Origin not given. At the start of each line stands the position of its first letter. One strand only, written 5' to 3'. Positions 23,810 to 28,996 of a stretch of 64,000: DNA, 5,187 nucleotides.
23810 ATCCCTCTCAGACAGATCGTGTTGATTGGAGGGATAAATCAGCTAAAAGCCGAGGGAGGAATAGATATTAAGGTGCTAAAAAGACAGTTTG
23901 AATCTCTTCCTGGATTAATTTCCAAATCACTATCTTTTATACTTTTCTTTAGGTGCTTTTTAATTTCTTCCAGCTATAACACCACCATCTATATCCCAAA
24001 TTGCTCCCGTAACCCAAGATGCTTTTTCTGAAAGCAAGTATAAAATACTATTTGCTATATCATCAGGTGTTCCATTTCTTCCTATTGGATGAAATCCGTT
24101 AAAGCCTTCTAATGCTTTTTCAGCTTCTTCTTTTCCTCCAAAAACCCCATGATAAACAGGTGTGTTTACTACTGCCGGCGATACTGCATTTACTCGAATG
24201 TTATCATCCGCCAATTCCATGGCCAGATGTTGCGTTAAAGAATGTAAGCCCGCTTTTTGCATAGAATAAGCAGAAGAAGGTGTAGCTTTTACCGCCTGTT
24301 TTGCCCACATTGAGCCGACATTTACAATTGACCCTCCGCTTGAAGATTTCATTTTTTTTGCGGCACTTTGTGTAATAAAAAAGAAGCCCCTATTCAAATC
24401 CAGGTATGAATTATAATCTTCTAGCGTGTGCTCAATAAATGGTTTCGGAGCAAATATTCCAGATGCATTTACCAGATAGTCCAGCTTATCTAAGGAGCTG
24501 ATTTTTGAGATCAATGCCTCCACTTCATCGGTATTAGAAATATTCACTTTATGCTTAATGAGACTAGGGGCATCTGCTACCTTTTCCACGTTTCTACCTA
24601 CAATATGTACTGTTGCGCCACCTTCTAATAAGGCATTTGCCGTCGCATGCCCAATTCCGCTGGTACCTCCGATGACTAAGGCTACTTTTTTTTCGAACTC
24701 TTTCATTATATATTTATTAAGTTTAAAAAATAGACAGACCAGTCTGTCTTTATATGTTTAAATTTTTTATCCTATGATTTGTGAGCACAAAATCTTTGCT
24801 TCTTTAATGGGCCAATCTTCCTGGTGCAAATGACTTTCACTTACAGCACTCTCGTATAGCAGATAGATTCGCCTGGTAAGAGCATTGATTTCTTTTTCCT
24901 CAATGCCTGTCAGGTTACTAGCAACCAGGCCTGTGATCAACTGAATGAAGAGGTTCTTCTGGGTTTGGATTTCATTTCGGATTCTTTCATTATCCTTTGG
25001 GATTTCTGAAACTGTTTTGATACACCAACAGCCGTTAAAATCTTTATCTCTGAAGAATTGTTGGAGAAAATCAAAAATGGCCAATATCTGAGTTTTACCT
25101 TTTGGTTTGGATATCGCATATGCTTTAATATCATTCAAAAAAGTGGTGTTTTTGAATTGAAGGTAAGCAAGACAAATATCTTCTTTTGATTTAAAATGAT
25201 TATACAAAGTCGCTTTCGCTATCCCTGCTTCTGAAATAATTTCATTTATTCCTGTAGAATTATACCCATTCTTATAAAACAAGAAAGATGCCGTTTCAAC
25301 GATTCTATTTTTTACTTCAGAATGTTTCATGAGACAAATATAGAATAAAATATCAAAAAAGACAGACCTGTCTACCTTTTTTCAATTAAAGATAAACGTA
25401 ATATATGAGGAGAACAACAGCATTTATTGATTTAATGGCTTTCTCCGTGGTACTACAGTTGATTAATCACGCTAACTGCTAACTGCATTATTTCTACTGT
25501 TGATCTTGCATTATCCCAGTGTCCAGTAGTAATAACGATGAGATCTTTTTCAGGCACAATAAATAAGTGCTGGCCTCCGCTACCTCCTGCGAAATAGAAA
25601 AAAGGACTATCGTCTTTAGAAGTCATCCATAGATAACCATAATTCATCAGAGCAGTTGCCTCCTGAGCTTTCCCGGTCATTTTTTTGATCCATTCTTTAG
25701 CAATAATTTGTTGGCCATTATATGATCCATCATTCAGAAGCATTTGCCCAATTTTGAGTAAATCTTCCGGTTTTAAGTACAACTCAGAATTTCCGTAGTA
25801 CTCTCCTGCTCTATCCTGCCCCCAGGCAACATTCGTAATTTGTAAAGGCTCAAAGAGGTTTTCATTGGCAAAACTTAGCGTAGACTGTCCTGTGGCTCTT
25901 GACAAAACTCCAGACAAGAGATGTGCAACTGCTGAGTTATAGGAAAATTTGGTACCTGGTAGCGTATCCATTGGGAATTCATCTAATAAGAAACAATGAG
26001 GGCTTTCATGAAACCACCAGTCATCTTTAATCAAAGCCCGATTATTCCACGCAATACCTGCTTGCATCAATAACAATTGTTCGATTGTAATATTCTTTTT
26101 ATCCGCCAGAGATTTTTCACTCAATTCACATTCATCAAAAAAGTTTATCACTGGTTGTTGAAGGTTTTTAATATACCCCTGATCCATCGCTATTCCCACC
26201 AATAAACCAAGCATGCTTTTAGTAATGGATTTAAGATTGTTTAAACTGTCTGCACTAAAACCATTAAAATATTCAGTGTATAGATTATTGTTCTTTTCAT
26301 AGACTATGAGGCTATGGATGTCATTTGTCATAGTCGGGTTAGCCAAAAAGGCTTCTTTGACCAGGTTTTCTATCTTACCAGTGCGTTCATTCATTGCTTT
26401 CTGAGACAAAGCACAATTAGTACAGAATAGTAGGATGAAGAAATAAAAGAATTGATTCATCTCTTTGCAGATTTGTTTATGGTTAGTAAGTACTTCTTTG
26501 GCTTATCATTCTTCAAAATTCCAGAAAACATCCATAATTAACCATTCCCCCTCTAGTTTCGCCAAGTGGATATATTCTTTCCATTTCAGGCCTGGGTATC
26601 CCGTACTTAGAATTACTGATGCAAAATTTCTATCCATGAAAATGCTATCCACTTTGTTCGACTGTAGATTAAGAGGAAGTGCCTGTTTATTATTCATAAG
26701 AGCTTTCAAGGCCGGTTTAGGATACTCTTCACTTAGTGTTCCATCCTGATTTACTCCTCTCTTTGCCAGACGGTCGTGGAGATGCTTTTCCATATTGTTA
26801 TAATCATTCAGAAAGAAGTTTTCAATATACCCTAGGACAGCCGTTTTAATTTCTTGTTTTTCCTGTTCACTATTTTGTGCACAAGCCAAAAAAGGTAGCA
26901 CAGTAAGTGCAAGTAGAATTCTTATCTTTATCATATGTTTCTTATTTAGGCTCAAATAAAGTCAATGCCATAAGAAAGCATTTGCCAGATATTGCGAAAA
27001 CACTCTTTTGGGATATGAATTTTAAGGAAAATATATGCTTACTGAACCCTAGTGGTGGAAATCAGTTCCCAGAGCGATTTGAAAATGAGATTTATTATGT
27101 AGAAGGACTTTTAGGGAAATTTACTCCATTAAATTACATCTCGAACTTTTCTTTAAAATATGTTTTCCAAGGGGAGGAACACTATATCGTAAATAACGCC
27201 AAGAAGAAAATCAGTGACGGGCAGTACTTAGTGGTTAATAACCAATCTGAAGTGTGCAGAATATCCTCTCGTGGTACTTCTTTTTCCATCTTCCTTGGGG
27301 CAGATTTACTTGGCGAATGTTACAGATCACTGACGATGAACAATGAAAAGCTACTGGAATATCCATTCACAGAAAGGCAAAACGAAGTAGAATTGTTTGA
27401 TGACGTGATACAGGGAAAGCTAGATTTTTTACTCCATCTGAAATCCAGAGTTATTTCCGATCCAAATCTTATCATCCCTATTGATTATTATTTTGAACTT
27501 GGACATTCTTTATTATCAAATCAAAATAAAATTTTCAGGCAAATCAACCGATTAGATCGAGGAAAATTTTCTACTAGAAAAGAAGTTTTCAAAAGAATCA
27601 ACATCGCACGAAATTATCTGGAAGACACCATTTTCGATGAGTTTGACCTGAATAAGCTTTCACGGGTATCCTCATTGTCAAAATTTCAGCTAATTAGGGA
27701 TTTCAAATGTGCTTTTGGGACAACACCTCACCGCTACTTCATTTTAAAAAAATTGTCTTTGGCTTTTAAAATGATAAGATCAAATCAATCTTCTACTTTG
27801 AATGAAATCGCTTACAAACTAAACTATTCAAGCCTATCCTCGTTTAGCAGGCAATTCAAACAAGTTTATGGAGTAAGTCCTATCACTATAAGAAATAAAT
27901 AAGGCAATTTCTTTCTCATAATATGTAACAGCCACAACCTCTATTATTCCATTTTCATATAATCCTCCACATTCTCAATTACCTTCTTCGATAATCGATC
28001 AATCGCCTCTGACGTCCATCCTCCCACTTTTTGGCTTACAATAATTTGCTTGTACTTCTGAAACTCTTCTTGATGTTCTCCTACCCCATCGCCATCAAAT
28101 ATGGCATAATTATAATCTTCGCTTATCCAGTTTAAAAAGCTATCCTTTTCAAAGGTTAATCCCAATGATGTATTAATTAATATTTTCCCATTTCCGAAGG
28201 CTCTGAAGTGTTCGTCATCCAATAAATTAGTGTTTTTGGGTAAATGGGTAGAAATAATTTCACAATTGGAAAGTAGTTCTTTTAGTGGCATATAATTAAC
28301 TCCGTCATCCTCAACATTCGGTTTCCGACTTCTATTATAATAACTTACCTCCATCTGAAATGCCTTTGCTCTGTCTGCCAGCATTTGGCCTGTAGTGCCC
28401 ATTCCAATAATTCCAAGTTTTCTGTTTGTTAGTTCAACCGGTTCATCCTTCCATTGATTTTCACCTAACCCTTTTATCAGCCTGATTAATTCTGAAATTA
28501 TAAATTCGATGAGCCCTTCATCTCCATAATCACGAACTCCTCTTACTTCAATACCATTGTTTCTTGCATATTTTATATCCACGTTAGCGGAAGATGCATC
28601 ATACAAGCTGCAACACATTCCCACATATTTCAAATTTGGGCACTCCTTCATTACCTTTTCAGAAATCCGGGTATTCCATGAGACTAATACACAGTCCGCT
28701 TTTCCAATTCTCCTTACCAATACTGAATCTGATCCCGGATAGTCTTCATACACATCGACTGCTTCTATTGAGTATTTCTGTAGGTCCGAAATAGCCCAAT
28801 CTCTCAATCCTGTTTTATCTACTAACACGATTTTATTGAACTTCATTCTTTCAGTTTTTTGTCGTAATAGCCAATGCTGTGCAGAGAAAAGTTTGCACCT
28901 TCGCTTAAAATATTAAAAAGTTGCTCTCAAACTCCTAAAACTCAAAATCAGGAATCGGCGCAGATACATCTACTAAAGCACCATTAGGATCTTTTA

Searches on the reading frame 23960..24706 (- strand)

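Call 60: search_protein_families(library=pfam, proteins=[window:23960-24706:-])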
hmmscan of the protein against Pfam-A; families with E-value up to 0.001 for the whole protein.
window:23960-24706:- (248 aa): 6 families
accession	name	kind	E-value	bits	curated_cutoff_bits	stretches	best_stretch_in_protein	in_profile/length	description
PF13561.12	adh_short_C2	-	3.5e-50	171.2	27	1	16-243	6-235/236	Enoyl-(Acyl carrier protein) reductase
PF00106.31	adh_short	-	1.1e-39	136.3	26.6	1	7-185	1-187/195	short chain dehydrogenase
PF23441.1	SDR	-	7e-18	65.4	27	1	8-244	9-256/258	SDR-like rossmann domain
PF08659.16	KR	-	2.5e-06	28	22.6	1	9-101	3-108/180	KR domain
PF01370.27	Epimerase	-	3.6e-05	23.7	20.9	1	9-162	1-157/240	NAD dependent epimerase/dehydratase family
PF03435.24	Sacchrp_dh_NADP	-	6.6e-05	23.7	25.1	1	10-106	2-98/129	Saccharopine dehydrogenase NADP binding domain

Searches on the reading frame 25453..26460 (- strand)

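Call 59: search_protein_families(library=pfam, proteins=[window:25453-26460:-])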
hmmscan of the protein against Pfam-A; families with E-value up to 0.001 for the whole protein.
window:25453-26460:- (335 aa): 1 family
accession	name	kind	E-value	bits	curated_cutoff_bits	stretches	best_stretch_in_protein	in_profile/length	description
PF00144.29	Beta-lactamase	-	7.9e-29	101.3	27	1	50-310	18-305/329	Beta-lactamase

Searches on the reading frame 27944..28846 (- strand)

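Call 60: search_protein_families(library=pfam, proteins=[window:27944-28846:-])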
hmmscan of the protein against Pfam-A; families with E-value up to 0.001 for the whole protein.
window:27944-28846:- (300 aa): 3 families
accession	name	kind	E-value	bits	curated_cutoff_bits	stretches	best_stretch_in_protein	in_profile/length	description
PF02826.25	2-Hacid_dh_C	-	3.4e-24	85.6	25.1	1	129-242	20-142/178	D-isomer specific 2-hydroxyacid dehydrogenase, NAD binding domain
PF00389.36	2-Hacid_dh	-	5.3e-13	49.3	24.6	1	21-298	14-125/134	D-isomer specific 2-hydroxyacid dehydrogenase, catalytic domain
PF03446.21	NAD_binding_2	-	0.00066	20.2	21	0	143-208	1-69/161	NAD binding domain of 6-phosphogluconate dehydrogenase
